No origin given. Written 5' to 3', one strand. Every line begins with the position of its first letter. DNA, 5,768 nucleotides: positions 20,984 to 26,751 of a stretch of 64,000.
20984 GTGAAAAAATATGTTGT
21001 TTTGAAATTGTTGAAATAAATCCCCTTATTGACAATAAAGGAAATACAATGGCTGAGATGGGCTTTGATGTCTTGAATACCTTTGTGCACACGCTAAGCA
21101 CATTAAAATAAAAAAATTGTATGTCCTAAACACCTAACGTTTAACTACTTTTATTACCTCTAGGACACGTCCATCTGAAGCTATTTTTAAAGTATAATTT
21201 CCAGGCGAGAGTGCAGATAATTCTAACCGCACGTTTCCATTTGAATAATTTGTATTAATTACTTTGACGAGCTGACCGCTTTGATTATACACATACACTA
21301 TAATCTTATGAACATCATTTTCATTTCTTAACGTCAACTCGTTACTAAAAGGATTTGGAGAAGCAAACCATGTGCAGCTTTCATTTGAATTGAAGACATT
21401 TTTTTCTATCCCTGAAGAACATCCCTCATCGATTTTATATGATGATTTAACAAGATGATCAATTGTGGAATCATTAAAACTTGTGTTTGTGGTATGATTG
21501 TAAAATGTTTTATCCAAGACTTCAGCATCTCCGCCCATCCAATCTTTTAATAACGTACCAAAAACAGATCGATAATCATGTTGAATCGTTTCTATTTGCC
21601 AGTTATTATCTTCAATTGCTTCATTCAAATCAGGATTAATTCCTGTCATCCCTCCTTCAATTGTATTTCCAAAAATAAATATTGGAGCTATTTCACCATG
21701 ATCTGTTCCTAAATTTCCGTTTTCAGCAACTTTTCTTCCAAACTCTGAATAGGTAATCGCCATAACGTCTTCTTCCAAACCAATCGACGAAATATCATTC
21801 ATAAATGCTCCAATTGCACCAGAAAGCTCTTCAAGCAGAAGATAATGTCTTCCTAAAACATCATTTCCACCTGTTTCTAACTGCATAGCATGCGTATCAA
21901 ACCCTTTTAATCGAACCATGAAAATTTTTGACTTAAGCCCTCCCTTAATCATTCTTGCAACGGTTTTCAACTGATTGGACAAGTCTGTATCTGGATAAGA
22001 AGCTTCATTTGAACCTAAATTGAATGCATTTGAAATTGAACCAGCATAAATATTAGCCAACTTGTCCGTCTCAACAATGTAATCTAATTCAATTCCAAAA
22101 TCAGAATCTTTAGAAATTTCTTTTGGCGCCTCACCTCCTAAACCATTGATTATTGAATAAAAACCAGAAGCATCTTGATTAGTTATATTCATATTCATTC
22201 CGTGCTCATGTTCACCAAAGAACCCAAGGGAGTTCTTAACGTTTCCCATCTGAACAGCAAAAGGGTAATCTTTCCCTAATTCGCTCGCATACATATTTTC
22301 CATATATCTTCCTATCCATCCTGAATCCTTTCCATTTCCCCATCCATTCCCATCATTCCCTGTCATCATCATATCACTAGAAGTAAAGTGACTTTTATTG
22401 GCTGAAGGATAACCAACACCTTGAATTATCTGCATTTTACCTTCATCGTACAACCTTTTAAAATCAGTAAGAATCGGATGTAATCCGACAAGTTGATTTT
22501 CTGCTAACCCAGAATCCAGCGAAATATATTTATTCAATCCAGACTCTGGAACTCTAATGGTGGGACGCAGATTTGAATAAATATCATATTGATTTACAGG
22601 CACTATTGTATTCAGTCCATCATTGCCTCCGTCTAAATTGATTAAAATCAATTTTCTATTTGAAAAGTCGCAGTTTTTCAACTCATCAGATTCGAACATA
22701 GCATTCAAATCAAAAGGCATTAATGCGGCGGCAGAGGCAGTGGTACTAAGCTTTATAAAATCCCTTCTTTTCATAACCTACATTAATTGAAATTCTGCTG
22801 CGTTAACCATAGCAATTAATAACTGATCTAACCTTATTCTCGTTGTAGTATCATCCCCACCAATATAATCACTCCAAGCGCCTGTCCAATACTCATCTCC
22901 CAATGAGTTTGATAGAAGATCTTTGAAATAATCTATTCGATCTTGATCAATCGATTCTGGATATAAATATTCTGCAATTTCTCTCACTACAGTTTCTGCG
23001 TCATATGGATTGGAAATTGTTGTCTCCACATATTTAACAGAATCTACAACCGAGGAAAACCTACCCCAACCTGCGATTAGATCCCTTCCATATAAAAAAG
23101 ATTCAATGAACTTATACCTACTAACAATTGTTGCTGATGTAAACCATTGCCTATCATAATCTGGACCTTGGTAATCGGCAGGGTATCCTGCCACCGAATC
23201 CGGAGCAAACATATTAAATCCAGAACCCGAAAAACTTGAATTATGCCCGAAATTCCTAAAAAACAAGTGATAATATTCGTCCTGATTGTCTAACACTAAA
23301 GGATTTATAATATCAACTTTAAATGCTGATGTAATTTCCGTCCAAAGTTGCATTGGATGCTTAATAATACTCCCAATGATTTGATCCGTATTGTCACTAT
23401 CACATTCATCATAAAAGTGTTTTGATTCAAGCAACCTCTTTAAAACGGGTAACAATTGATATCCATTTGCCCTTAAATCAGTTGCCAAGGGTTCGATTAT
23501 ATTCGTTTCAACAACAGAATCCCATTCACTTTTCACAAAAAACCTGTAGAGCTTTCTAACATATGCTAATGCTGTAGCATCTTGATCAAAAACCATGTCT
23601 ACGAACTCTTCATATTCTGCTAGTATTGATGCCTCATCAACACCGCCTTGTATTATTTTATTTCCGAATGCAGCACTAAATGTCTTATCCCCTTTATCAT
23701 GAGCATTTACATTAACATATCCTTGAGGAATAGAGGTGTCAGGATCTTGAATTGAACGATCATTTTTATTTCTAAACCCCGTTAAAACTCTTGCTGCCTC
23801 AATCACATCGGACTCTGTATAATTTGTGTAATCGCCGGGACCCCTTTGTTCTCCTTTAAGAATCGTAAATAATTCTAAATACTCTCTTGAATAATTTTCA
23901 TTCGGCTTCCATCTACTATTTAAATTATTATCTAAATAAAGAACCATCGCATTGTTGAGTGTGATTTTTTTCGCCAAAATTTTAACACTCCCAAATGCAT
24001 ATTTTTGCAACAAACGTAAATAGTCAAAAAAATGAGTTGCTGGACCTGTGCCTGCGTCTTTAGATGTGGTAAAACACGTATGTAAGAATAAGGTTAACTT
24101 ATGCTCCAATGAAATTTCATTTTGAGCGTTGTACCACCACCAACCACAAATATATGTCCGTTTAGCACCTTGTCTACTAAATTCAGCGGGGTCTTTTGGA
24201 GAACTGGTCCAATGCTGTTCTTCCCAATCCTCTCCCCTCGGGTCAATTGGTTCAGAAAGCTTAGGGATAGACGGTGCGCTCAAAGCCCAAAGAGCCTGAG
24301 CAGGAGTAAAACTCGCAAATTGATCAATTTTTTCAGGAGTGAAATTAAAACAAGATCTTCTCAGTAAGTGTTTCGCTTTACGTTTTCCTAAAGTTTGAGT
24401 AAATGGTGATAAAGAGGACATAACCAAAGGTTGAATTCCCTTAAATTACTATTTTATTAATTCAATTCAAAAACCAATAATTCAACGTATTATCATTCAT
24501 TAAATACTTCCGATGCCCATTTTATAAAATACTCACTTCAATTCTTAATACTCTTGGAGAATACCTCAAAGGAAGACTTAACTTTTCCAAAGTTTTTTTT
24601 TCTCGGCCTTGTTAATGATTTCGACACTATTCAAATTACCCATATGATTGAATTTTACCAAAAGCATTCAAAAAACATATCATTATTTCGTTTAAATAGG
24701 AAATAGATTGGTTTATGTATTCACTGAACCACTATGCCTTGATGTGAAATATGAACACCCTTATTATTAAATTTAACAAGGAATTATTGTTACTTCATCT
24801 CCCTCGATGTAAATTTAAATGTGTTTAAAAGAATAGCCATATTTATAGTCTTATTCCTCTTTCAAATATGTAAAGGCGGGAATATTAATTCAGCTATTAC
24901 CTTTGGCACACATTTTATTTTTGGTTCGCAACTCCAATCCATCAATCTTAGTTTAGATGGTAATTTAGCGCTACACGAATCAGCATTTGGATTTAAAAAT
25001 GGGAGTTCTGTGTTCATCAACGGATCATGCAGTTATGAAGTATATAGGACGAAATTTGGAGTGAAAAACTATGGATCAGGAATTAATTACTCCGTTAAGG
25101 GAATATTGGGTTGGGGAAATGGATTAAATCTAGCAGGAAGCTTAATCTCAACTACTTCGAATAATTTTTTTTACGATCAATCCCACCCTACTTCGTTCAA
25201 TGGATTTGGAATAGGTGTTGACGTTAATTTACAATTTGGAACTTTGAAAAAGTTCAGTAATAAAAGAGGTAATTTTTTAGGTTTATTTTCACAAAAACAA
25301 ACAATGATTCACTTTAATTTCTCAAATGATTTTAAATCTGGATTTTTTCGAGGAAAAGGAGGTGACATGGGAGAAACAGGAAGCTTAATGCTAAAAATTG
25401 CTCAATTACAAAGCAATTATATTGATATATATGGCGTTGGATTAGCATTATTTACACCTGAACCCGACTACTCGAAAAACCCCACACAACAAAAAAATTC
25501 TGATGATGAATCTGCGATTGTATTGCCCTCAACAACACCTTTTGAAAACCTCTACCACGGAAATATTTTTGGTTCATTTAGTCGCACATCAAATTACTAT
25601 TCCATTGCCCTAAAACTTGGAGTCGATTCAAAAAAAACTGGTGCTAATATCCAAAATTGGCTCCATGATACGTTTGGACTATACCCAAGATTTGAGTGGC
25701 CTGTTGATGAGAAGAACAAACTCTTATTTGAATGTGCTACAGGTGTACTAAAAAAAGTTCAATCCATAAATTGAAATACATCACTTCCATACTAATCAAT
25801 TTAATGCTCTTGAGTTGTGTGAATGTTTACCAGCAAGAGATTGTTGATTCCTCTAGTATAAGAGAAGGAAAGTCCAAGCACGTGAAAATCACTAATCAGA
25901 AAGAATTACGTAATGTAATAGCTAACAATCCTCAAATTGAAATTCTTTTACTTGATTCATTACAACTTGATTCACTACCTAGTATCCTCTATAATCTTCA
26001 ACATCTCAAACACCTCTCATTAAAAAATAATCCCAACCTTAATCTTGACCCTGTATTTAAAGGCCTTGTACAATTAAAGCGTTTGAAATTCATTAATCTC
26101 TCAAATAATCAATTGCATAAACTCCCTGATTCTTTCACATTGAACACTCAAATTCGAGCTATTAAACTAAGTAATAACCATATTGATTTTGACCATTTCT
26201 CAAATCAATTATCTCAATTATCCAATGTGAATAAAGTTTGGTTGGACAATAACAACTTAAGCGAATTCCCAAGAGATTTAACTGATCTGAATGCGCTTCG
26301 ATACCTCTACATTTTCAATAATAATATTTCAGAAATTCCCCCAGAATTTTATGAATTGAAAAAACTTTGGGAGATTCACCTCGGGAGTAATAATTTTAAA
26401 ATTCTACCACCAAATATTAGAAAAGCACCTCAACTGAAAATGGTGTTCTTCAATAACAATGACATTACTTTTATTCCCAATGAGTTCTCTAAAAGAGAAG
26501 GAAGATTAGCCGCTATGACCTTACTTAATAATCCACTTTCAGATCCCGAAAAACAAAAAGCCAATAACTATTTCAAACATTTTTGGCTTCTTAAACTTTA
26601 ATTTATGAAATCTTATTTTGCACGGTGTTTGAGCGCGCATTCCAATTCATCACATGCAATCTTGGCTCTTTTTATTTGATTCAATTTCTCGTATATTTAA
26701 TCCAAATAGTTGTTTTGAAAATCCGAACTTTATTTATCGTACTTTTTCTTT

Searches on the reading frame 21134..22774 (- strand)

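Call 81: search_protein_families(library=pfam, proteins=[window:21134-22774:-], max_evalue=0.00001)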
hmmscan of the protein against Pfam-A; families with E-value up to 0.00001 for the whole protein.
window:21134-22774:- (546 aa): 2 families
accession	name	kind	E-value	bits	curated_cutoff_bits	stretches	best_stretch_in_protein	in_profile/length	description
PF07394.17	DUF1501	-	4.9e-18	65.9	27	1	282-398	244-354/390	Protein of unknown function (DUF1501)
PF18962.6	Por_Secre_tail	-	1.4e-09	38.6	27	1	473-536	3-67/75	Secretion system C-terminal sorting domain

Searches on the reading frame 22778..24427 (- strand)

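Call 81: search_protein_families(library=pfam, proteins=[window:22778-24427:-], max_evalue=0.00001)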
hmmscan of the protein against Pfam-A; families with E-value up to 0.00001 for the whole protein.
window:22778-24427:- (549 aa): 1 family
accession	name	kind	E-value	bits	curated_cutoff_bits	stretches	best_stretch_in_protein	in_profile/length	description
PF08811.16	DUF1800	-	9.6e-67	226.4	26.1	1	20-547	1-418/419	Protein of unknown function (DUF1800)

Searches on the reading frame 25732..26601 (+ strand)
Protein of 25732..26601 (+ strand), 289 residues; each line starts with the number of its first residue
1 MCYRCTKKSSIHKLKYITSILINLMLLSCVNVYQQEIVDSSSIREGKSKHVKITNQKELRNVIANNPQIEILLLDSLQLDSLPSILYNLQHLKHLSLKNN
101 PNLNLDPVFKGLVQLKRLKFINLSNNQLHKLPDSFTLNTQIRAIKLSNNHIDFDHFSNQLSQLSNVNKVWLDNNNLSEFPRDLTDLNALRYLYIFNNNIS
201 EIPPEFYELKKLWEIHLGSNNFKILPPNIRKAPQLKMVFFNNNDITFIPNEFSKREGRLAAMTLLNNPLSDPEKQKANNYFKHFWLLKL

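Call 24: search_protein_families(library=pfam, proteins=[window:25732-26601:+], max_evalue=0.001)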
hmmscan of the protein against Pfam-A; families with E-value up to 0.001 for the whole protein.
window:25732-26601:+ (289 aa): 5 families
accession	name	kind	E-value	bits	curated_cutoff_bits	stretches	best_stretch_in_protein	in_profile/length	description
PF13855.12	LRR_8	-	2.2e-13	50.2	27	2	114-151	23-61/61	Leucine rich repeat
PF23598.1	LRR_14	-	5.7e-11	42.2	40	1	181-250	41-108/353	Leucine-rich repeat region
PF12799.13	LRR_4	-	8.3e-11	42.2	27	1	189-221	3-34/44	Leucine Rich repeats (2 copies)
PF00560.39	LRR_1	-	3.7e-08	32.4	20.6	0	189-207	2-21/23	Leucine Rich Repeat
PF23211.1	LRR_LRWD1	-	0.00035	20.8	28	0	141-231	18-107/190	Leucine-rich repeat and WD repeat-containing protein 1, LRR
